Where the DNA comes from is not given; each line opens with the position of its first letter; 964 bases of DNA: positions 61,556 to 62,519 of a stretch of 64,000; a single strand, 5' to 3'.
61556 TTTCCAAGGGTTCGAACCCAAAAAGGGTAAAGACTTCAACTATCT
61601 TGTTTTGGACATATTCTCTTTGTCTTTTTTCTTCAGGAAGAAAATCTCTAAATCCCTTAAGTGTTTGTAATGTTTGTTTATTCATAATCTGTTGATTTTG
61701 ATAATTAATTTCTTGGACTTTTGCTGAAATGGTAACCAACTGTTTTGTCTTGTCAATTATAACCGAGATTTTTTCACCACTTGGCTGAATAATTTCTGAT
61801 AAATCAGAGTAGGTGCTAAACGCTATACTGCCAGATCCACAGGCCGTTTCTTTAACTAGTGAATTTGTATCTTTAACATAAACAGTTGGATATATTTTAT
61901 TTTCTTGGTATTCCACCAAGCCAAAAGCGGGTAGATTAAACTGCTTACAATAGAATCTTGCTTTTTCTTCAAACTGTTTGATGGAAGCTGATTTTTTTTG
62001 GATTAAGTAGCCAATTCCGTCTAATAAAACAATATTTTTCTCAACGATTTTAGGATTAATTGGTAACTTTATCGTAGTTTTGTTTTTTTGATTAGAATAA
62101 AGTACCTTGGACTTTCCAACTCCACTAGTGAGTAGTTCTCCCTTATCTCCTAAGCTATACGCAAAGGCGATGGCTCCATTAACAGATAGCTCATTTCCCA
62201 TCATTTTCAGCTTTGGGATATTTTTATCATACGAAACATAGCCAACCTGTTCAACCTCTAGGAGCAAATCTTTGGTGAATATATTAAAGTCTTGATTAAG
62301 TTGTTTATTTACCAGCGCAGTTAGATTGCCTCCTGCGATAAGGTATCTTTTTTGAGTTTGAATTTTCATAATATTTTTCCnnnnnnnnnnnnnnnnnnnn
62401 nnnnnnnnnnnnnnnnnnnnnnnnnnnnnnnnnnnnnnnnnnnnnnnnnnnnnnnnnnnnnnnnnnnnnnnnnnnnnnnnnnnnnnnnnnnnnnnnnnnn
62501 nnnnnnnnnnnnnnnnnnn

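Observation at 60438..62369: HisRS carries an in-frame N-terminal DapF/PhzF-fold domain lacking one catalytic cysteine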

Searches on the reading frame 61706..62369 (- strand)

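Call 3: search_protein_families(library=pfam, proteins=[window:61706-62369:-], max_evalue=1)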
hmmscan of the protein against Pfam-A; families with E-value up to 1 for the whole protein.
window:61706-62369:- (221 aa): 1 family
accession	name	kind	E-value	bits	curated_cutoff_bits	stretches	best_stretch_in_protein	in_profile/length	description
PF25056.1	DUF7793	-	0.031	14.7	26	1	88-143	6-61/113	Domain of unknown function (DUF7793)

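Call 4: search_protein_families(library=ncbifam, proteins=[window:61706-62369:-], max_evalue=1)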
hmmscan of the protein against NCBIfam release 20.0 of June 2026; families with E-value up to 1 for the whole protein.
window:61706-62369:- (221 aa): 3 families
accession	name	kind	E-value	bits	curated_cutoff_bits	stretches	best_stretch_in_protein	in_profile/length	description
NF052224.1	HistRaceHisRFuso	equivalog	1.3e-11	44.7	400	1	15-198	13-227/254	histidine racemase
NF033599.1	His_racem_CntK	equivalog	2.6e-08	33.7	300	2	130-197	163-237/271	histidine racemase CntK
NF033861.1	sm_mem_Ecr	equivalog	0.22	11.3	33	1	151-164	31-44/46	Ecr family regulatory small membrane protein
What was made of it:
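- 61707..62369 (-): N-terminal domain, residues 1-221: a compact two-lobe DapF-type fold of the CntK/HisR histidine-racemase branch (Pfam CntK_N in the collection's precomputed hits). NCBIfam HisR 1.3e-11 and CntK 2.6e-8 (call 4).
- On Cofactor-independent histidine racemase (HisR NF052224; CntK NF033599): 44.7 bits against 400, and 33.7 bits against 300 (call 4).
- NCBIfam equivalog cut-offs for HisR and CntK are far from met (44.7 against 400 bits; 33.7 against 300 bits; call 4).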

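Call 5: search_solved_structures(query=window:61706-62369:-, max_evalue=10, show_alignments=3)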
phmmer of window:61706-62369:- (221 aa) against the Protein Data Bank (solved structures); distinct sequences matched with E-value up to 10: 6.
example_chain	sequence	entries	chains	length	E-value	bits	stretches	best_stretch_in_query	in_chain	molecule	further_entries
9cr1_A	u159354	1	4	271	3.1e-06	30.2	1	14-205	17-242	Histidine racemase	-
9cr6_A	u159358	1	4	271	0.0003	23.7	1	14-205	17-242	Histidine racemase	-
6jiw_A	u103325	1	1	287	0.0011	21.8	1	144-189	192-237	Diaminopimelate epimerase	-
6l4l_A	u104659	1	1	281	0.0048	19.7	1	144-189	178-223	Diaminopimelate epimerase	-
6jis_A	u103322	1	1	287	0.0054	19.6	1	144-189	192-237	Diaminopimelate epimerase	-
5dmb_A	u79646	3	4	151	0.31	13.8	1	107-184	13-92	Flagellar assembly factor FliW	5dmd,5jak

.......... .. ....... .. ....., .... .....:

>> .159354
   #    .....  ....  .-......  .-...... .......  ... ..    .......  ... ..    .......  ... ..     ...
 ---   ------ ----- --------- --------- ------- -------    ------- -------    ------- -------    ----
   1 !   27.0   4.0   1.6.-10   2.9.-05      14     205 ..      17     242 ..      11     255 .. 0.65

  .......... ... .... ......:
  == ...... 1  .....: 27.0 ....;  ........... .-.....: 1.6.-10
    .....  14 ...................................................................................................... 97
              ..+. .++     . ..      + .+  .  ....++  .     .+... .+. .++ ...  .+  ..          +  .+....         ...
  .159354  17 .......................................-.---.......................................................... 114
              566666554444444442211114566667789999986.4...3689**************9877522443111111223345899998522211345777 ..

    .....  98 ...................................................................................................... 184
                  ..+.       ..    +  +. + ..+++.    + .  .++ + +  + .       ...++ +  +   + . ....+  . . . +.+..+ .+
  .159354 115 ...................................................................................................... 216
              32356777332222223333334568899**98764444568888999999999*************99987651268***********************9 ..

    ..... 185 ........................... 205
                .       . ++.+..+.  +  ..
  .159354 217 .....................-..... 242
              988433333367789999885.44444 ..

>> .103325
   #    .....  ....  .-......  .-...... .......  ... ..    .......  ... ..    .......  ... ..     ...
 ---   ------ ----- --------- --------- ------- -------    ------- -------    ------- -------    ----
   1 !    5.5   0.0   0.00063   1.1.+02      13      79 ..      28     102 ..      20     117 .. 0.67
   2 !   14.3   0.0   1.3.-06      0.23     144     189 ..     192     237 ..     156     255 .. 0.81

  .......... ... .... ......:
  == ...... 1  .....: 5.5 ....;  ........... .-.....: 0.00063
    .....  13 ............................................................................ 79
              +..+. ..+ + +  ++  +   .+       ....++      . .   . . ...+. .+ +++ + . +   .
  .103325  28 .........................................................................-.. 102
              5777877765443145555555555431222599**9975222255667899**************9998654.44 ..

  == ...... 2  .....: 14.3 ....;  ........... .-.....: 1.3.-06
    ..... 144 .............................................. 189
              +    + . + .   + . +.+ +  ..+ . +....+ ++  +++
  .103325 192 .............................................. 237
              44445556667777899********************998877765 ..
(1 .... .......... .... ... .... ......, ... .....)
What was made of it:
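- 61707..62369 (-): PDB phmmer 9cr1 3e-6 (call 5).
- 62184..62186 (-): Codon TCT = Ser62, at the position of the first catalytic Cys (HisR Cys67, CntK Cys72). Alignment to 9cr1/9cr6 (call 5).
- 61833..62327 (-): Span containing the predicted histidine-contact residues Asn15, Glu60, Asn64, Glu174 and Ser179. They correspond to HisR Asn18, Glu65, Asn69, Glu206 and Ser211. Alignment from call 5.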

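Call 6: find_homologous_proteins(query=window:61706-62369:-, max_evalue=0.001)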
Query window:61706-62369:- (221 aa): 267 proteins with E <= 0.001 among 563 candidates; the best 120 are listed.
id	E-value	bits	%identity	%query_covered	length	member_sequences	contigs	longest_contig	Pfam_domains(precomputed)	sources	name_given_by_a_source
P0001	1.1e-129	448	95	100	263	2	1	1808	PF26317.1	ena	-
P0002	1.0e-95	337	72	98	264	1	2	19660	PF26317.1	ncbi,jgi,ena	-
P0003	7.0e-52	194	50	94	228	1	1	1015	PF26317.1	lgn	-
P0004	2.0e-51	192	51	97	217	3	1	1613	PF26317.1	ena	-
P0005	6.4e-50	188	47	99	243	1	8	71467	PF26317.1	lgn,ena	-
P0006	2.3e-48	182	46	99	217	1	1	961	PF26317.1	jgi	-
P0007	3.7e-48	182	48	100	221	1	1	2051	PF26317.1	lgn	-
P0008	1.9e-47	179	50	97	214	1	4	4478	PF26317.1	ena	-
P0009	2.2e-47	179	49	97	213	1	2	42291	PF26317.1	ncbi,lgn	-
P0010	7.4e-47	178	47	97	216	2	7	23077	PF26317.1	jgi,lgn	jgi:hypothetical protein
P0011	1.2e-46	177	49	96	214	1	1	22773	PF26317.1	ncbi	-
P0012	1.8e-46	176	47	96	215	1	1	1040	PF26317.1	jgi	jgi:histidine racemase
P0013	1.8e-46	176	49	95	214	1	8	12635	PF26317.1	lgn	-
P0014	2.5e-46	176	48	96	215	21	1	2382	PF26317.1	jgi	-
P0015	3.6e-46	175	47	98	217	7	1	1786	PF26317.1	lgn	-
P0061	7.1e-42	161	47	98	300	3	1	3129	PF01503.23,PF26317.1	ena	-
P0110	5.6e-40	155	47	94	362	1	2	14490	PF26317.1,PF01451.28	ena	-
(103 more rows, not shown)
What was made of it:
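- Most homologues are separate genes (call 6).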

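Call 8: find_encoding_contigs(protein=P0002, flank=6000, max_places=4)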
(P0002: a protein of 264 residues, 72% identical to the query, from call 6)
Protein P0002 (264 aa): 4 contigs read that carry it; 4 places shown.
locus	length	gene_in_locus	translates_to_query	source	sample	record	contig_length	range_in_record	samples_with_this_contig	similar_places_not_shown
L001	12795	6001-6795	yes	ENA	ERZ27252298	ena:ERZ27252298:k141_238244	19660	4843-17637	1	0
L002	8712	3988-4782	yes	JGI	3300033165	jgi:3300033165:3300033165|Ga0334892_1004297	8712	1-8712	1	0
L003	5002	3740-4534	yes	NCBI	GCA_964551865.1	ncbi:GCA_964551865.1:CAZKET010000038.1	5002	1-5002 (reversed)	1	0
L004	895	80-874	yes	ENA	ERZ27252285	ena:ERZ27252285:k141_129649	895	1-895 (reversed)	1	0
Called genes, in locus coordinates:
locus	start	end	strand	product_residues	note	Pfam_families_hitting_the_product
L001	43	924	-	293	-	PF00849:PseudoU_synth_2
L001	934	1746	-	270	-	PF01790:LGT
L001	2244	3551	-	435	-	PF00772:DnaB, PF13481:AAA_25, PF03796:DnaB_C, PF06745:ATPase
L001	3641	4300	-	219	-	PF13483:Lactamase_B_3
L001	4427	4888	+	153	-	-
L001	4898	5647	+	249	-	-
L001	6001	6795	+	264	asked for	PF26317:CntK_N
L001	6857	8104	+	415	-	PF13393:tRNA-synt_His, PF00587:tRNA-synt_2b (weak), PF03129:HGTP_anticodon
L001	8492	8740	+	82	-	-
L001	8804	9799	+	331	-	PF03462:PCRF, PF00472:RF-1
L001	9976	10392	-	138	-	PF01850:PIN, PF13470:PIN_3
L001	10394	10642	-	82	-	PF19891:DUF6364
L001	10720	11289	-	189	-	-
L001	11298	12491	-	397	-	PF00089:Trypsin, PF13365:Trypsin_2, PF00595:PDZ (weak), PF13180:PDZ_2, PF17820:PDZ_6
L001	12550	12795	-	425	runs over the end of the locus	PF00595:PDZ (weak), PF13180:PDZ_2 (weak), PF17820:PDZ_6 (weak), PF03572:Peptidase_S41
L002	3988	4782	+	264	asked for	PF26317:CntK_N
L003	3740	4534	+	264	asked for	PF26317:CntK_N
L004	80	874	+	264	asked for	PF26317:CntK_N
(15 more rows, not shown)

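Call 22: find_related_loci(query=A2, collection=genome_contigs, flank=4000)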
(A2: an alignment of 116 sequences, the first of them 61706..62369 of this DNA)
Query A2 (221 aa) in genome_contigs; peptide patterns used: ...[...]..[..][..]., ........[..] (x = any residue, [..] = any of these).
131 stretches matched a pattern; 100 encode a relative of the query (tblastn E <= 1e-3); the best 80 are kept; 80 distinct loci.
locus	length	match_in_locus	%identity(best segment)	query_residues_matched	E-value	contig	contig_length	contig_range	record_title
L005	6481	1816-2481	72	1-221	1e-101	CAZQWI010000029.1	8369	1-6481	MAG TPA_asm: uncultured Pseudomonadales bacterium isolate SRP192927_co6_53 genome assembly, contig: NODE_22584_length_83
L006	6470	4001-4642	48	2-217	1e-54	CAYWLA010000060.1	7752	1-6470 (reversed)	MAG TPA_asm: uncultured Methanosarcinales archaeon isolate SRP178699_co1_467 genome assembly, contig: NODE_13472_length_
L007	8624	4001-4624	49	7-221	4e-53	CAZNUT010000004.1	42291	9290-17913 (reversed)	MAG TPA_asm: uncultured Gammaproteobacteria bacterium isolate SRP192515_co1_185 genome assembly, contig: NODE_703_length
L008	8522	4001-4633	45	7-221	1e-50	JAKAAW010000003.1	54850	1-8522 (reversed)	MAG: Nanoarchaeota archaeon isolate WH2.bin119 NODE_812_length_54850_cov_6.185078, whole genome shotgun sequence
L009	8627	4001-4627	48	7-221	9e-51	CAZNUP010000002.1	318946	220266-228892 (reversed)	MAG TPA_asm: uncultured Gammaproteobacteria bacterium isolate SRP292972_co3_34 genome assembly, contig: NODE_40_length_3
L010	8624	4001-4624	47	7-218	7e-50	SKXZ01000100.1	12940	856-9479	MAG: Candidatus Nitricultor lacus isolate CSSed162cmB_266 CSSed16-2cmB-15393, whole genome shotgun sequence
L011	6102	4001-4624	49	7-218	2e-49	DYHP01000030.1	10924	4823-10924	MAG TPA_asm: Candidatus Methylomirabilis sp. isolate DR5_44_9 Afr_mines_DR5_1094_length_10924_cov_3_725550, whole genome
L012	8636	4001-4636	44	3-221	3e-49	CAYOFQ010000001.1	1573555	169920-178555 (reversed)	MAG TPA_asm: uncultured Gammaproteobacteria bacterium isolate SRP342105_co1_162 genome assembly, contig: NODE_1_length_1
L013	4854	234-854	47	7-218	3e-49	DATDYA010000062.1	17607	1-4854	MAG TPA_asm: Patescibacteria group bacterium isolate SMAG_U8153 k141_615514, whole genome shotgun sequence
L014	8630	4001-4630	46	7-221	2e-48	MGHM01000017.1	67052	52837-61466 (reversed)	MAG: Candidatus Woesebacteria bacterium RIFCSPLOWO2_01_FULL_44_24b rifcsplowo2_01_scaffold_438, whole genome shotgun seq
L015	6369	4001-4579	43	7-201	4e-48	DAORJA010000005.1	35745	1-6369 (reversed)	MAG TPA_asm: Candidatus Magasanikbacteria bacterium isolate AMR_MDS_5563 NODE_184_length_35745_cov_5.261642, whole genom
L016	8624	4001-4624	43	5-221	6e-48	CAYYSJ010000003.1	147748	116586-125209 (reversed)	MAG TPA_asm: uncultured Gammaproteobacteria bacterium isolate SRP272529_co1_214 genome assembly, contig: NODE_65_length_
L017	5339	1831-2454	45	7-220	2e-47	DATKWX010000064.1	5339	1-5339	MAG TPA_asm: Candidatus Bathyarchaeia archaeon isolate SMAG_U14175 k141_499544, whole genome shotgun sequence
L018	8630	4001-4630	44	7-220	2e-47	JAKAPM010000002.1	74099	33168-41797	MAG: Nanoarchaeota archaeon isolate YF1.bin68 NODE_297_length_74099_cov_2.322622, whole genome shotgun sequence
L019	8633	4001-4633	46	7-221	3e-47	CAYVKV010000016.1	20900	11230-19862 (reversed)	MAG TPA_asm: uncultured Gammaproteobacteria bacterium isolate SRP269290_co1_86 genome assembly, contig: NODE_3089_length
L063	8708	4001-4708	30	13-212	7e-17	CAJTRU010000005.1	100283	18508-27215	MAG TPA_asm: uncultured Lachnospiraceae bacterium isolate MGBC111501 genome assembly, contig: MGBC111501.5, whole genome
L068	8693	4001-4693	29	6-219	3e-15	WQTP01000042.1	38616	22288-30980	MAG: Candidatus Saccharibacteria bacterium isolate Co191P4bin22 JGI24696J40584_12961696, whole genome shotgun sequence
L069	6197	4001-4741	31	13-220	3e-15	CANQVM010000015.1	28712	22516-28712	MAG: uncultured Clostridia bacterium isolate Lapin-033__bin24 genome assembly, contig: Lapin-033__NODE_1265_length_28712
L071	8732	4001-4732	32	7-220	2e-14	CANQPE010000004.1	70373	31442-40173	MAG: uncultured Clostridia bacterium isolate Lapin-012__bin66 genome assembly, contig: Lapin-012__NODE_739_length_70373_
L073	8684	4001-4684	29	13-215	2e-14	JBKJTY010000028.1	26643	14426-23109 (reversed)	MAG: Candidatus Magasanikiibacteriota bacterium isolate ant_bin.642 S1Ck117_5498128_flag_1_multi_10.0000_len_26643, whol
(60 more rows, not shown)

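Call 37: predict_structure(alignment_id=A2)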
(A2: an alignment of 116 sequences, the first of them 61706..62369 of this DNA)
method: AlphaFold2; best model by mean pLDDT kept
length: 221 residues; sequences in the alignment: 116
mean_pLDDT: 94.1   pTM: 0.91
mean pLDDT of the five models: 94.1, 93.9, 93.3, 92.5, 91.7
residues with pLDDT >= 90: 191; 70-90: 21; 50-70: 9; < 50: 0
segments of 3 or more residues with pLDDT < 50: none
pLDDT, mean of each block of 10 residues (from residue 1): 80 97 72 92 91 92 98 98 94 98 97 96 91 96 97 98 93 97 98 98 98 98 95
secondary structure, 60 per line:
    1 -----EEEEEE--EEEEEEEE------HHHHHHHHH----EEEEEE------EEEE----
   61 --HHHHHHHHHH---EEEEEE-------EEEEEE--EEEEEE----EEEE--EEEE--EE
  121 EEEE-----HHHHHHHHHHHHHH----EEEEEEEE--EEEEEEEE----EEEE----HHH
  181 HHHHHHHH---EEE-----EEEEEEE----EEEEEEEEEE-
elements in order: E6-11 E14-21 H28-36 E41-46 E53-56 H63-72 E76-81 E89-94 E97-102 E107-110 E113-116 E119-124 H130-143 E148-155 E158-165 E170-173 H178-188 E192-194 E200-206 E211-220
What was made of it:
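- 61707..62369 (-): AF2 pLDDT 94.1, pTM 0.91 (call 37).
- On Cofactor-independent histidine racemase (HisR NF052224; CntK NF033599): AF2 pLDDT 94.1 (call 37).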
